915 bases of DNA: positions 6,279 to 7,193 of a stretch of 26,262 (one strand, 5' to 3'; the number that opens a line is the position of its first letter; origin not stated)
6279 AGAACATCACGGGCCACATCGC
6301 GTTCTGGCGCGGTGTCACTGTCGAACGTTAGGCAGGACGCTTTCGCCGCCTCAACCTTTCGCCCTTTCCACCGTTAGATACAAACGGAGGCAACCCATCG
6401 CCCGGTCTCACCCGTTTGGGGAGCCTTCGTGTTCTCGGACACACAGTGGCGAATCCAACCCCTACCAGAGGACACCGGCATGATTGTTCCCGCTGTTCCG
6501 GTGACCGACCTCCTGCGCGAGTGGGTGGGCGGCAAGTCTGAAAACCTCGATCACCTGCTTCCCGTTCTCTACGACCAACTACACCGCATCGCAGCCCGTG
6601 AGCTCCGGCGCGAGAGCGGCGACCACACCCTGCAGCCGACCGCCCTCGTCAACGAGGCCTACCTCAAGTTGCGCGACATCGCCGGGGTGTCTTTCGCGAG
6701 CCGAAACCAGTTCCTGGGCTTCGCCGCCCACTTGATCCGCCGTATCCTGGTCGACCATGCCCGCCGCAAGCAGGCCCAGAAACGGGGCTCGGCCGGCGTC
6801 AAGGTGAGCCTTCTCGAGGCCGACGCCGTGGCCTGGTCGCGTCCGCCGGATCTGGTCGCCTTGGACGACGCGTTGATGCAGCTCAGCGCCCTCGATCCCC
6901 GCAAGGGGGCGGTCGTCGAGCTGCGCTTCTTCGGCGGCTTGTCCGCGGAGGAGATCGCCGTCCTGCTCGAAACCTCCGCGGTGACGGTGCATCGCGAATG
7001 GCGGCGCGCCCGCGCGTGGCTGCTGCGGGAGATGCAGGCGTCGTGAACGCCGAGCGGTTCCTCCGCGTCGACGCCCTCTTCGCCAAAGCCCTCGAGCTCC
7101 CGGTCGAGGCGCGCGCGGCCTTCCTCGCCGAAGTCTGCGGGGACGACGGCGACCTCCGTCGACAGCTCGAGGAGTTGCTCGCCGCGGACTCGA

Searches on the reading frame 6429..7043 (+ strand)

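Call 51: search_protein_families(library=pfam, proteins=[window:6429-7043:+], max_evalue=0.001)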
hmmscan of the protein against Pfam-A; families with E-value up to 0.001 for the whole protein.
window:6429-7043:+ (205 aa): 3 families
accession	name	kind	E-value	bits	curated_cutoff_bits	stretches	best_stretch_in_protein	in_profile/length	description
PF07638.17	Sigma70_ECF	-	2.3e-46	158.4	21.1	1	25-203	4-184/185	ECF sigma factor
PF08281.18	Sigma70_r4_2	-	1.2e-09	38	25.7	1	149-198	5-54/54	Sigma-70, region 4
PF04545.22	Sigma70_r4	-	6.5e-06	26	24.1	1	152-195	2-45/50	Sigma-70, region 4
